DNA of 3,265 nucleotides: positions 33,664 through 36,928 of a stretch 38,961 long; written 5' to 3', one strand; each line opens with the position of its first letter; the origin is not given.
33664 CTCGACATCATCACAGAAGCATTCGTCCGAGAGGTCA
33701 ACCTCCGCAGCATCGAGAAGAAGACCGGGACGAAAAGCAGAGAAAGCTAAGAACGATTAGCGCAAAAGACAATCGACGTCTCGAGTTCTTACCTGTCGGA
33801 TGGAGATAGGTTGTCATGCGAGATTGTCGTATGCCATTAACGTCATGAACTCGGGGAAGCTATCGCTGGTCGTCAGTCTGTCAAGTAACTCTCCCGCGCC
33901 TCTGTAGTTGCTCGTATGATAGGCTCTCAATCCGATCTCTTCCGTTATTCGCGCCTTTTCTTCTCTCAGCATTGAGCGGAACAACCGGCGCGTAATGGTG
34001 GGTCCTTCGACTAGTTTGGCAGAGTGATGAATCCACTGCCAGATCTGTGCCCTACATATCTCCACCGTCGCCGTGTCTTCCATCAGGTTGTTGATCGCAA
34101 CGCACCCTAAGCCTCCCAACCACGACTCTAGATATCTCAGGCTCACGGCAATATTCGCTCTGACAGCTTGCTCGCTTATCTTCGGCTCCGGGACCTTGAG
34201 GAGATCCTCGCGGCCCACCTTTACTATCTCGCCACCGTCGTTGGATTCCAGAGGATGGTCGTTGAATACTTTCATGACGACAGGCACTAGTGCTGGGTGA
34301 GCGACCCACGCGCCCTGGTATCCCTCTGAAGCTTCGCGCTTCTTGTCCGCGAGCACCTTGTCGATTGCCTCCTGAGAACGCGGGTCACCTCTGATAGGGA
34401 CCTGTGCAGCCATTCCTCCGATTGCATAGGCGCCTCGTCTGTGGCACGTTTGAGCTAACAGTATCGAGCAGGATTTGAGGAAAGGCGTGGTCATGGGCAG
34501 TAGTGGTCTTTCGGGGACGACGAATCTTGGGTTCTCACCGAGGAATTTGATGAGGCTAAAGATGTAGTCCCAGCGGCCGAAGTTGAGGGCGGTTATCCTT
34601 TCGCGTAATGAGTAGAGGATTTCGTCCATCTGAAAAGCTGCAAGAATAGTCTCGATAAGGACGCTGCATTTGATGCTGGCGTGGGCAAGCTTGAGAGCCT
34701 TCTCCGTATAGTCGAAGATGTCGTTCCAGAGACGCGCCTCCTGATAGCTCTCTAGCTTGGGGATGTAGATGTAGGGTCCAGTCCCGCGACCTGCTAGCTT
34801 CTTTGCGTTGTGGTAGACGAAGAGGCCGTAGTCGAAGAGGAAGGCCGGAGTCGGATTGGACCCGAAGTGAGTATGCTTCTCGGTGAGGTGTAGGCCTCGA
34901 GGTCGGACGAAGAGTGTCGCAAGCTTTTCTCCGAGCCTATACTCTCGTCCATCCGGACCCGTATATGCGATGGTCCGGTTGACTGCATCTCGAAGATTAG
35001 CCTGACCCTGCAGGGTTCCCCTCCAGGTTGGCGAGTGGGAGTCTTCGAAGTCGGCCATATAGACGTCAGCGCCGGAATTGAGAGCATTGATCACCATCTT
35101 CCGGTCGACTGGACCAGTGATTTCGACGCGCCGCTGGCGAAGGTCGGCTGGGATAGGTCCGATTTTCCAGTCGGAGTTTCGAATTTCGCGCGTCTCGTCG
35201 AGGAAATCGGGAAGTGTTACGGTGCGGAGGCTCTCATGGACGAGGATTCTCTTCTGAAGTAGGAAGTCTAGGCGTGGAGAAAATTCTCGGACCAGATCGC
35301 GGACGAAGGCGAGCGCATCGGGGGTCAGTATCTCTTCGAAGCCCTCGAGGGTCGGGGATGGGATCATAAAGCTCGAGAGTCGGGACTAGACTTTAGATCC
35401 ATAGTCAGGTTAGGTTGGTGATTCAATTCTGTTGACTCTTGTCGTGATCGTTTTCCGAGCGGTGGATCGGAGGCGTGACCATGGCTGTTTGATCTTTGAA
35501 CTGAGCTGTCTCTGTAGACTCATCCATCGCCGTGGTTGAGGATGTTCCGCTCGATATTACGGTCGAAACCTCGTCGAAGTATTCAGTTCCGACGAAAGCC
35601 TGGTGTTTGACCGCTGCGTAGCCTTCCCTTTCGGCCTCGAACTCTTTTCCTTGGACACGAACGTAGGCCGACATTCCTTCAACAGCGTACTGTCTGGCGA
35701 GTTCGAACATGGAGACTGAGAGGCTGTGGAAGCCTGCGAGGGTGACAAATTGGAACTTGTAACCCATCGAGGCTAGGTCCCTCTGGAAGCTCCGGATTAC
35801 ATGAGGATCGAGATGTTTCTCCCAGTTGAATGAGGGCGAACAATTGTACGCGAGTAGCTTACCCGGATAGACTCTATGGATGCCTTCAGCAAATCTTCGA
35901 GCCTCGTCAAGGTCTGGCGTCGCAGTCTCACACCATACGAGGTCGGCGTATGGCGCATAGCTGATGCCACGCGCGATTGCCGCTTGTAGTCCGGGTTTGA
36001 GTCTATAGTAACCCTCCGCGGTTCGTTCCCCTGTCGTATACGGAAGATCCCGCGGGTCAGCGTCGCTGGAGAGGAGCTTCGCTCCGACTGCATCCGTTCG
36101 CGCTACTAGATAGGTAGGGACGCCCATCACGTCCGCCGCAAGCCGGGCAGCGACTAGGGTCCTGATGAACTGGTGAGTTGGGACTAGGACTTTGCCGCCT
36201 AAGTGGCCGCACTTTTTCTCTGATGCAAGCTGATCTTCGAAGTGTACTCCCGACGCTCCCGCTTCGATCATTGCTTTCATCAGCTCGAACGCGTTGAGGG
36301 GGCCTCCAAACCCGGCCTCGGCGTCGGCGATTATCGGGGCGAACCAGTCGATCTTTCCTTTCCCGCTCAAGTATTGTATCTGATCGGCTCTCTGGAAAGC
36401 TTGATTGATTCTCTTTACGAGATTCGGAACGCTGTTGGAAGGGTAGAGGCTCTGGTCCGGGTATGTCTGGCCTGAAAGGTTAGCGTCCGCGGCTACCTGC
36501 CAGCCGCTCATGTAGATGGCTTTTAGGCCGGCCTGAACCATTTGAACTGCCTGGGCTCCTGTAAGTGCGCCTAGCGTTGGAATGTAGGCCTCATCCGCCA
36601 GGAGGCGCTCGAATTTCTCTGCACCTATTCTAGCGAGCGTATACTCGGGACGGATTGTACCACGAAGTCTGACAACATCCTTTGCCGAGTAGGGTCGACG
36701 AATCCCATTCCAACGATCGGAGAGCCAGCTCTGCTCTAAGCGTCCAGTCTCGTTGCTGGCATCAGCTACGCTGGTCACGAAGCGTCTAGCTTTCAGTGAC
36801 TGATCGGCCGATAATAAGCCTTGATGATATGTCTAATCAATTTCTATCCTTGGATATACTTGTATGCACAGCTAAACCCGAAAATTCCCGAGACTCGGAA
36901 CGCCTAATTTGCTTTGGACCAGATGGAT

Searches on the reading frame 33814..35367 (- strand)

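Call 48: search_protein_families(library=pfam, proteins=[window:33814-35367:-])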
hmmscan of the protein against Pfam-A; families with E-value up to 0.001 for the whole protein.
window:33814-35367:- (517 aa): 5 families
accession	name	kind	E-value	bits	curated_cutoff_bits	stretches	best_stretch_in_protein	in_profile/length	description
PF01274.28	MS_TIM-barrel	-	3.9e-84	282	26.4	1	151-372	1-223/248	Malate synthase, TIM barrel domain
PF20659.2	MS_C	-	6.3e-33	114.1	23.1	1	397-516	2-118/118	Malate synthase, C-terminal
PF20656.2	MS_N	-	7.3e-10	38.6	23.5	1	9-60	12-63/64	Malate synthase, N-terminal domain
PF03328.21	HpcH_HpaI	-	2e-06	27.7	25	1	200-272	88-158/221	HpcH/HpaI aldolase/citrate lyase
PF22484.2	DUF6986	-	0.00025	20.5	27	1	199-272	166-245/408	Domain of unknown function (DUF6986)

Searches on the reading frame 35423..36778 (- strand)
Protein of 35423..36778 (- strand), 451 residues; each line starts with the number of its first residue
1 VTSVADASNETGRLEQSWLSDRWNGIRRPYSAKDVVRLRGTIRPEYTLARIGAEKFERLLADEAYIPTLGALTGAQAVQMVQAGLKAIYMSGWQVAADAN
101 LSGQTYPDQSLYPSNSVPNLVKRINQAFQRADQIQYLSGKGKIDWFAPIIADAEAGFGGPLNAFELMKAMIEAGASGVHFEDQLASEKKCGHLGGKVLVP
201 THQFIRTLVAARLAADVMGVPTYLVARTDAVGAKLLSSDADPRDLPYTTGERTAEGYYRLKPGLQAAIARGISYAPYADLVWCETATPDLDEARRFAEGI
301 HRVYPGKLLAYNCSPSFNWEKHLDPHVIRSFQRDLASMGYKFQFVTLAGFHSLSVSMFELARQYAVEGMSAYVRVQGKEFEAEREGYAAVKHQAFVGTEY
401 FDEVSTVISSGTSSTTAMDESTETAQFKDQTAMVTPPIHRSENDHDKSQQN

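Call 48: search_protein_families(library=pfam, proteins=[window:35423-36778:-])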
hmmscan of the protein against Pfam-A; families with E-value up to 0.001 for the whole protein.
window:35423-36778:- (451 aa): 2 families
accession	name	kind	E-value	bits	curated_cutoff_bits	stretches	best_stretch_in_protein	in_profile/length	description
PF00463.27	ICL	-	1.4e-107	360.8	26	2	14-250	5-253/526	Isocitrate lyase family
PF13714.12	PEP_mutase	-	1.6e-15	57.8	31.5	1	77-240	22-151/240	Phosphoenolpyruvate phosphomutase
